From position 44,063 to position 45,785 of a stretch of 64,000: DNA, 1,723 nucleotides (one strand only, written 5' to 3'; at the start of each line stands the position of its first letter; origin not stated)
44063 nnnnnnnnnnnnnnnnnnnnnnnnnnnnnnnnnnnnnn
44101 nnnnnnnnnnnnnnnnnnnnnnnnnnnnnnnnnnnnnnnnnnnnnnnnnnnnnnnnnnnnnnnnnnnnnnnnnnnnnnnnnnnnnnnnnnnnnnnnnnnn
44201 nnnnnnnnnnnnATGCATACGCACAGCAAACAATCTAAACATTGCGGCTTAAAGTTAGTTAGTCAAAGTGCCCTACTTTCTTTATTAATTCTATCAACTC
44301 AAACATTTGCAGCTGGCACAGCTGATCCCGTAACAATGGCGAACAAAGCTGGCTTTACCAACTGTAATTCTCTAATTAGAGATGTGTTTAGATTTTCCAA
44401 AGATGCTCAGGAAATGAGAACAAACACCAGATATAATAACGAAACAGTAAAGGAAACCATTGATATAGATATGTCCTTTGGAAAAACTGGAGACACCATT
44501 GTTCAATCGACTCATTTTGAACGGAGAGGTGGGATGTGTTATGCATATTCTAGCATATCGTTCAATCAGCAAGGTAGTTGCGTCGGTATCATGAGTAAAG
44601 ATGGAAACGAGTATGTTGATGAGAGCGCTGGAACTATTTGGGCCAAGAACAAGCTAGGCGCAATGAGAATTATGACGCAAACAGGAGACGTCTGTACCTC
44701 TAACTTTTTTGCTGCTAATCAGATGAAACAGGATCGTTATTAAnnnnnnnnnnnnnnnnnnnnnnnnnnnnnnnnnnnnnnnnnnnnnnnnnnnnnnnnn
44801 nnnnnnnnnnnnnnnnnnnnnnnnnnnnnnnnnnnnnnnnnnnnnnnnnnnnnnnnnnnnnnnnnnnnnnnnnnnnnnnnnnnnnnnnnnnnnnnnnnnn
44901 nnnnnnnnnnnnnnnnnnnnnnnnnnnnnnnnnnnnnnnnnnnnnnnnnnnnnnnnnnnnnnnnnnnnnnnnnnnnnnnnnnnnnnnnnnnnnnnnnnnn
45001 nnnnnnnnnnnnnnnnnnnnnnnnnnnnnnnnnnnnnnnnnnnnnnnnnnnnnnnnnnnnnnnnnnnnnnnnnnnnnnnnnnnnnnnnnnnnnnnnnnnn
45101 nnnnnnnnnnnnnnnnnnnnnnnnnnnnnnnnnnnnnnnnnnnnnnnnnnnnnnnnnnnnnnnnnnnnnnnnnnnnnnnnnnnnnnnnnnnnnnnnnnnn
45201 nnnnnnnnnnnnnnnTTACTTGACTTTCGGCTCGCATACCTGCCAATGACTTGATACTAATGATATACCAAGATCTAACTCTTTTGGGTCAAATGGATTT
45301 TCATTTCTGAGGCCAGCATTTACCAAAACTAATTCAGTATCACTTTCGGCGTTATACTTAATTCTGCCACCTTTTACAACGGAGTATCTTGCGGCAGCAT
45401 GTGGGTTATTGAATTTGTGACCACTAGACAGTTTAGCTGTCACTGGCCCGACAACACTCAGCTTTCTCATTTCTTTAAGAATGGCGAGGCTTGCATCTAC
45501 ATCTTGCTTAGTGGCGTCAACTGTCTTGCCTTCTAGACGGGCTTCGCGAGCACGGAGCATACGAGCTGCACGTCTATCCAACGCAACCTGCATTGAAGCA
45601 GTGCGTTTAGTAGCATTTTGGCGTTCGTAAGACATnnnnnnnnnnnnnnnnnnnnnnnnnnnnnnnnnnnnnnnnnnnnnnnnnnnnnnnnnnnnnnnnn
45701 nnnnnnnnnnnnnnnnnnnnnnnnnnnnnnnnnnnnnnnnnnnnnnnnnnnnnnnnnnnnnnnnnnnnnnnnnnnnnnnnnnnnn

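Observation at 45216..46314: LexA-box-like site between the integrase gene and a divergent, overlapping two-gene operon of unknown function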

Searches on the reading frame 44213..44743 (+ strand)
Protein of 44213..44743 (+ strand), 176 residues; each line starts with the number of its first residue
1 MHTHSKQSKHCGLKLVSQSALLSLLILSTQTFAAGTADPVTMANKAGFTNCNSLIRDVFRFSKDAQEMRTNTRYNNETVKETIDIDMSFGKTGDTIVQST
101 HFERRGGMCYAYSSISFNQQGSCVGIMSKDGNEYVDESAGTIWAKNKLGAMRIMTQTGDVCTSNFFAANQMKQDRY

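Call 3: search_protein_families(library=pfam, proteins=[window:44213-44743:+], max_evalue=1)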
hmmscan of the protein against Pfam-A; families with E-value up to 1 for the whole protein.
window:44213-44743:+ (176 aa): 1 family
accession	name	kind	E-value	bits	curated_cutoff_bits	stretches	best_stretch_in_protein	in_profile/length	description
PF16584.11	LolA_2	-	0.11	12.9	26.8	1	105-176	25-95/152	Outer membrane lipoprotein carrier protein LolA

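Call 4: search_protein_families(library=phrogs, proteins=[window:44213-44743:+], max_evalue=1)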
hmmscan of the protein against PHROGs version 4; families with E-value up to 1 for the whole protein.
window:44213-44743:+ (176 aa): 1 family
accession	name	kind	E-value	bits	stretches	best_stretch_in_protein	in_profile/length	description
phrog_16623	-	unknown function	0.14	13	1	34-77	100-139/176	-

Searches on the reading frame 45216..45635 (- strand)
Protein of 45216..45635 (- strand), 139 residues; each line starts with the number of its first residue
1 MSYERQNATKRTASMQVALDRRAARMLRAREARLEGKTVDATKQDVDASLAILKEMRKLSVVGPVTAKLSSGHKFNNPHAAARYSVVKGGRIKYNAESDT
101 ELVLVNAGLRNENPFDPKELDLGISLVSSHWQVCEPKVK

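Call 3: search_protein_families(library=pfam, proteins=[window:45216-45635:-], max_evalue=1)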
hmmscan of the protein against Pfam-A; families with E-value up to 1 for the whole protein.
window:45216-45635:- (139 aa): 0 families

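Call 4: search_protein_families(library=phrogs, proteins=[window:45216-45635:-], max_evalue=1)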
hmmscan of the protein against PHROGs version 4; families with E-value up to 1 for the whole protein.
window:45216-45635:- (139 aa): 1 family
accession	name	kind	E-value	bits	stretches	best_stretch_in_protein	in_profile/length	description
phrog_3296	-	unknown function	0.46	11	1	14-38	15-39/52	-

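Call 5: search_protein_families(library=padloc, proteins=[window:45216-45635:-], max_evalue=1)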
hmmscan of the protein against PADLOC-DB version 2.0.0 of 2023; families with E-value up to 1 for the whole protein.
window:45216-45635:- (139 aa): 0 families

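Call 17: find_homologous_proteins(query=window:45216-45635:-)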
Query window:45216-45635:- (139 aa): 8 proteins with E <= 0.001 among 47 candidates.
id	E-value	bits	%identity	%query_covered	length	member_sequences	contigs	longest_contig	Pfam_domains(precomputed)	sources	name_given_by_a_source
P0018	2.9e-83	294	100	100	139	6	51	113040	-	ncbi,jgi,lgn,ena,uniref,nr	ncbi:hypothetical protein EYD25_20695 [Klebsiella pneumoniae]|jgi:hypothetical protein|uniref:hypoth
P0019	8.8e-55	202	73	100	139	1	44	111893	-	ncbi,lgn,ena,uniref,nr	ncbi:TPA: hypothetical protein MNC12_002952 [Klebsiella pneumoniae]|uniref:hypothetical protein n=1 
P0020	1.2e-51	192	71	100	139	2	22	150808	-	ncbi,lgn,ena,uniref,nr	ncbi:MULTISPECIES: hypothetical protein [Klebsiella]|uniref:hypothetical protein n=1 Tax=Klebsiella 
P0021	1.2e-50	189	71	100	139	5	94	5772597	-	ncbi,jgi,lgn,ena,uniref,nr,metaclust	ncbi:TPA: hypothetical protein ACT195_002044 [Raoultella planticola]|jgi:hypothetical protein|uniref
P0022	3.8e-49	184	72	100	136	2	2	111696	-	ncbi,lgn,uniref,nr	ncbi:hypothetical protein [Klebsiella pneumoniae]|uniref:hypothetical protein n=1 Tax=Klebsiella pne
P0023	7.4e-47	177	63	100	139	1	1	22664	-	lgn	-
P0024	1.3e-38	150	66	90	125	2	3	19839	-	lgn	-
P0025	1.1e-17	82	42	96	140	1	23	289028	-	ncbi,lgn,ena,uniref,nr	ncbi:TPA: hypothetical protein QHU55_002539 [Klebsiella aerogenes]|uniref:hypothetical protein n=1 T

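Call 28: predict_structure(alignment_id=A2)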
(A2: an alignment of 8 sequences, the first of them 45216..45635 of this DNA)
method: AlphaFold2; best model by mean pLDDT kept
length: 139 residues; sequences in the alignment: 8
mean_pLDDT: 47.3   pTM: 0.29
mean pLDDT of the five models: 47.3, 41.5, 39.3, 38.9, 38.8
residues with pLDDT >= 90: 0; 70-90: 20; 50-70: 27; < 50: 92
segments of 3 or more residues with pLDDT < 50: 1-8, 56-139
pLDDT, mean of each block of 10 residues (from residue 1): 48 71 72 65 67 47 28 39 38 34 40 38 35 40
secondary structure, 60 per line:
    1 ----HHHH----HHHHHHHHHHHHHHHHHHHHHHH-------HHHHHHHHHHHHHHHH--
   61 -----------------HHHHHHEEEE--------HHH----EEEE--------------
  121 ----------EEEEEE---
elements in order: H5-8 H13-35 H43-58 H78-83 E84-87 E103-106 E131-136

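Call 57: search_protein_families(library=ncbifam, proteins=[window:45216-45635:-], max_evalue=0.1)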
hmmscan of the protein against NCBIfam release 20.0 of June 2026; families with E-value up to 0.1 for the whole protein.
window:45216-45635:- (139 aa): 1 family
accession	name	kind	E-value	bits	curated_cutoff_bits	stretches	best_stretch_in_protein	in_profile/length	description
NF003786.0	PRK05379.1-2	equivalog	0.094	11.9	397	1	34-88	247-302/354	bifunctional nicotinamide-nucleotide adenylyltransferase/Nudix hydroxylase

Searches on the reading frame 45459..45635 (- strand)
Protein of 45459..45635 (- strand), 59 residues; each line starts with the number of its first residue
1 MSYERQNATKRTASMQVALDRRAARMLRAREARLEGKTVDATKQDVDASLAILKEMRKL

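Call 52: find_homologous_proteins(query=A5, max_evalue=0.01)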
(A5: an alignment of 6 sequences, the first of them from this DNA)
Query A5 (6 sequences) (59 aa, profile of the alignment): 4 proteins with E <= 0.01 among 47 candidates.
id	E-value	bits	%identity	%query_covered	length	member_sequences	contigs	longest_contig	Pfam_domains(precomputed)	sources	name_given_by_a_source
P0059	4.7e-25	105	31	98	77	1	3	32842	-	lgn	-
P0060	1.7e-18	84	55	95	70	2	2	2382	-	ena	-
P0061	1.1e-14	72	52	80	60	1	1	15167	-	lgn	-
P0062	4.1e-12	64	53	76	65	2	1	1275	-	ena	-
